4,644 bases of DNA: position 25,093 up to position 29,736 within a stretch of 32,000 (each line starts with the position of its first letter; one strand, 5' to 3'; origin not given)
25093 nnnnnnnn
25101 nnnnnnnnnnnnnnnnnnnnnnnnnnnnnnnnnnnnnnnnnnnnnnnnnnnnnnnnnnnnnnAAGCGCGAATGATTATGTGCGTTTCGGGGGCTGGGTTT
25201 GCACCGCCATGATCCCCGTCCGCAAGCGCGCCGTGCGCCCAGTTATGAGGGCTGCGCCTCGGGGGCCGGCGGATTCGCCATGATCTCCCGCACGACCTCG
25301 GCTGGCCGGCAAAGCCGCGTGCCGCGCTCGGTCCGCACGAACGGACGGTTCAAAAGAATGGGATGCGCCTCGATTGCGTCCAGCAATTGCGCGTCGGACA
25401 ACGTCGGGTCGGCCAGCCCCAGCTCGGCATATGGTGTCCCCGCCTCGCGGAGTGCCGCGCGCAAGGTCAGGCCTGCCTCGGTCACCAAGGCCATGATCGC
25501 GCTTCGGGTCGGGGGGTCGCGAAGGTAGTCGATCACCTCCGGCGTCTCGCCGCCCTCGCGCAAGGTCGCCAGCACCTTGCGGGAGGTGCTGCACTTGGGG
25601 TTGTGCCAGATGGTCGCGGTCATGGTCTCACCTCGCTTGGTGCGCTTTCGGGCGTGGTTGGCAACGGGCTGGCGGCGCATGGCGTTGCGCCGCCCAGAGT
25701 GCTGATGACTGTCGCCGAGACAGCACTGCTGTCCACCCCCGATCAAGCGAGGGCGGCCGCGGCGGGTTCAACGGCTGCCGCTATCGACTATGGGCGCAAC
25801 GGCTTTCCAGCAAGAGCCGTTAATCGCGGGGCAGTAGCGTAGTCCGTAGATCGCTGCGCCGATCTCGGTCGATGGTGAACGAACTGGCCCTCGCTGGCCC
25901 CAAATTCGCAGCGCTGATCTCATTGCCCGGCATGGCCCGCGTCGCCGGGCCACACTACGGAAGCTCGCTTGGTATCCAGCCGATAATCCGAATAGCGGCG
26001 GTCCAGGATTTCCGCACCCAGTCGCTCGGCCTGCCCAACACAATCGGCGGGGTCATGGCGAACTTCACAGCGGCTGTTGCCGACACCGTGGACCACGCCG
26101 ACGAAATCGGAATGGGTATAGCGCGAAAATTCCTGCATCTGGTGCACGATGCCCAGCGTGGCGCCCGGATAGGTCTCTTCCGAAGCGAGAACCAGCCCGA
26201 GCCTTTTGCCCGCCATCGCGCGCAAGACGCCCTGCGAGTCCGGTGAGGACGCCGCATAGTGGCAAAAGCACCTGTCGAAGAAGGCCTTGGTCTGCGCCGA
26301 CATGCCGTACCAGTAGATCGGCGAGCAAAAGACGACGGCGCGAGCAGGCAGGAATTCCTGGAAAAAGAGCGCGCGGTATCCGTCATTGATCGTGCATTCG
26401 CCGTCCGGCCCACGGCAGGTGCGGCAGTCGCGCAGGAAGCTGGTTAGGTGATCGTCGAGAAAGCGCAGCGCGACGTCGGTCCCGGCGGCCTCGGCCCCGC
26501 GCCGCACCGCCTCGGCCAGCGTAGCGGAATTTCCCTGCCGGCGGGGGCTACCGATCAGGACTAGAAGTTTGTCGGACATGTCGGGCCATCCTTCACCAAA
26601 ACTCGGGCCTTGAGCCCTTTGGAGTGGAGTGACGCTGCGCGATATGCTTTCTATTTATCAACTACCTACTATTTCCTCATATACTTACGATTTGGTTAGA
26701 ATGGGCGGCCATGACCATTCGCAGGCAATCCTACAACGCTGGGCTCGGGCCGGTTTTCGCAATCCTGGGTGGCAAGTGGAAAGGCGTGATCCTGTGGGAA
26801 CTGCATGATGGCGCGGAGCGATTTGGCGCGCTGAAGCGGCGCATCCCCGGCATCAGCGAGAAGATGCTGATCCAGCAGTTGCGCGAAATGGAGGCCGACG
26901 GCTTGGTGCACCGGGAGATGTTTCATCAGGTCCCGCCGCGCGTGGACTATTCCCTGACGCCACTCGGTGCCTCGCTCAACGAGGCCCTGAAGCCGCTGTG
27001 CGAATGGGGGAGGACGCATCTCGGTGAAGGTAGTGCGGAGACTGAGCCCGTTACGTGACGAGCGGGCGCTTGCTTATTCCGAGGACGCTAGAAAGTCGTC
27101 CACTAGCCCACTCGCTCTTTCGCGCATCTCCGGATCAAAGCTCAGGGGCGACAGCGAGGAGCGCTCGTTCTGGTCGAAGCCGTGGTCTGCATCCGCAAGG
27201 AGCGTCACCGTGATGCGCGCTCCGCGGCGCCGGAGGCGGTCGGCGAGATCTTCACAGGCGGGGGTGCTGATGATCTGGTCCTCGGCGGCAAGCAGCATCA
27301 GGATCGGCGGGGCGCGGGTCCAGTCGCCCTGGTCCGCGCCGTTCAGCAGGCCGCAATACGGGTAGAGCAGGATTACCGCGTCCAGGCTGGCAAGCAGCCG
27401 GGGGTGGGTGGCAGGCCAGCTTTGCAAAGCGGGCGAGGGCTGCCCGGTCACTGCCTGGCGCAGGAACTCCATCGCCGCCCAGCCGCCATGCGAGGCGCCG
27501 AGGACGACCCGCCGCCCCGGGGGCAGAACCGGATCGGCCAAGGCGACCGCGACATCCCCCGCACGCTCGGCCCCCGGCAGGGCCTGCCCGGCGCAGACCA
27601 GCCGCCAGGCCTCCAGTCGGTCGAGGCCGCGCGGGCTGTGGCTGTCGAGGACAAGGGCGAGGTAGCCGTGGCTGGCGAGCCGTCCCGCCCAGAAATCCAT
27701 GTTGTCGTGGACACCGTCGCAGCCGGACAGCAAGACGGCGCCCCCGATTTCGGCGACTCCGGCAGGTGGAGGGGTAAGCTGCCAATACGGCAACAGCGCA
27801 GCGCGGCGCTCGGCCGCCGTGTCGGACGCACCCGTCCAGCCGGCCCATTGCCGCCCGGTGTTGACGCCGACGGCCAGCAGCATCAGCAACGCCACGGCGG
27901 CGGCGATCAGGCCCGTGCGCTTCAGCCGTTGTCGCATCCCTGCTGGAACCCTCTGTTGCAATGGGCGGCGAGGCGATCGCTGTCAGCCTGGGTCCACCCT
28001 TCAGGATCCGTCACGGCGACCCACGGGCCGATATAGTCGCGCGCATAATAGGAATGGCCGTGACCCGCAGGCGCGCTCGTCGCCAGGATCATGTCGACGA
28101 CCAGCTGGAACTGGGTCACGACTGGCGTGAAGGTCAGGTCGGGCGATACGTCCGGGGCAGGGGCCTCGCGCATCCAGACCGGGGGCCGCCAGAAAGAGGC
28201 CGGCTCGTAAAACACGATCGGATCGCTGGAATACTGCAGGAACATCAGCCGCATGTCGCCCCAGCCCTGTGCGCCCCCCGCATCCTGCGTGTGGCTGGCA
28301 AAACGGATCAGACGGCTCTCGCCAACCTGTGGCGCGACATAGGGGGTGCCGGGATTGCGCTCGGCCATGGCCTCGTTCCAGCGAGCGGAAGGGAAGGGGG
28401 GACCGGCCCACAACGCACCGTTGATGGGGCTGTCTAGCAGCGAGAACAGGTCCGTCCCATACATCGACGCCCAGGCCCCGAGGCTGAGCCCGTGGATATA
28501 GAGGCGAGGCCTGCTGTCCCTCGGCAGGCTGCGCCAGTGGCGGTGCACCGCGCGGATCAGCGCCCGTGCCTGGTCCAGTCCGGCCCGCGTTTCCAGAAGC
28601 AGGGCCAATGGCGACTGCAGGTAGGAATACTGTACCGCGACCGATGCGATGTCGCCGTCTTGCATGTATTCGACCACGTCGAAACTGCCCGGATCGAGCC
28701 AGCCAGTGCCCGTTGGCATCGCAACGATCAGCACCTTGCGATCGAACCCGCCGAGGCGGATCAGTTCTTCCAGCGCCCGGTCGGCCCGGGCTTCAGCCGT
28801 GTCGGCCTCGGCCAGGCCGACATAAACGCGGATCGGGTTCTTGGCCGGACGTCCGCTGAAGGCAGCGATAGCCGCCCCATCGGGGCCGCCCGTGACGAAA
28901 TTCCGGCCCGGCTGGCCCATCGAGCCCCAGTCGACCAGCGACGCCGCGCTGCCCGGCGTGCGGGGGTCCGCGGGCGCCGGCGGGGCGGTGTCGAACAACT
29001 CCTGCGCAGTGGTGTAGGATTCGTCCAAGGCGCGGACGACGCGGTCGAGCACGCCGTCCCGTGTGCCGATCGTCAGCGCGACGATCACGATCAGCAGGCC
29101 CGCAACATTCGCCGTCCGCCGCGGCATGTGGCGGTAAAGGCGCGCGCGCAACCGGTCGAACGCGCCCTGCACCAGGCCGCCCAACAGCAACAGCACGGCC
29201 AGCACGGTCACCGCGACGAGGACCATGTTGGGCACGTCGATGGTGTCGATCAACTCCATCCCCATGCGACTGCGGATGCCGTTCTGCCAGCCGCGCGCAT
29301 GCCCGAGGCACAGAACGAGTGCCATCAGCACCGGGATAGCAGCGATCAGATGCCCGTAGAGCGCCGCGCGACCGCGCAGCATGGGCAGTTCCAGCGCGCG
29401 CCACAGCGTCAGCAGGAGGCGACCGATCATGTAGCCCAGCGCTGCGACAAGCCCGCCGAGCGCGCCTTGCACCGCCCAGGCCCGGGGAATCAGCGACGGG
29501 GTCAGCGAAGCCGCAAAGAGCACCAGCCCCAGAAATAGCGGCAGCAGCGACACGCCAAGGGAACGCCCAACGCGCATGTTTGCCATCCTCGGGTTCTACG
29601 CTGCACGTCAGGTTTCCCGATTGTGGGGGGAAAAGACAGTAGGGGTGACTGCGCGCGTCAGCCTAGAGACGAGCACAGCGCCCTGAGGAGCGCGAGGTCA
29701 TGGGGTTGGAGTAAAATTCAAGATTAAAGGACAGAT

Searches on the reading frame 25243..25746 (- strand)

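Call 8: search_protein_families(library=pfam, proteins=[window:25243-25746:-])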
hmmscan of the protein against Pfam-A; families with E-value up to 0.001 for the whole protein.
window:25243-25746:- (167 aa): 1 family
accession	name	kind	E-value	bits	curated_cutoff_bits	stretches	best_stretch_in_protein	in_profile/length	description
PF03960.21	ArsC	-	1.7e-18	67.1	24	1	48-155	2-79/79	ArsC family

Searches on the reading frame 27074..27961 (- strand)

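Call 8: search_protein_families(library=pfam, proteins=[window:27074-27961:-])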
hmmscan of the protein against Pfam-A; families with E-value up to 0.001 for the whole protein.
window:27074-27961:- (295 aa): 1 family
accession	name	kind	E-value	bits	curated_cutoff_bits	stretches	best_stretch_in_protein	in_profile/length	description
PF01738.24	DLH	-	2.4e-09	37.5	21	1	192-291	120-213/217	Dienelactone hydrolase family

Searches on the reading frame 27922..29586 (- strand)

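Call 8: search_protein_families(library=pfam, proteins=[window:27922-29586:-])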
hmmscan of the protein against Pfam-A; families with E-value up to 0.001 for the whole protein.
window:27922-29586:- (554 aa): 2 families
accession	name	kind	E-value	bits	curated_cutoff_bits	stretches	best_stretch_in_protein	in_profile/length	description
PF10081.15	Abhydrolase_9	-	1.4e-107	359.5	26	1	252-539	1-288/288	Alpha/beta-hydrolase family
PF15420.11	Abhydrolase_9_N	-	6.4e-55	186.9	27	1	28-235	1-208/208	Alpha/beta-hydrolase family N-terminus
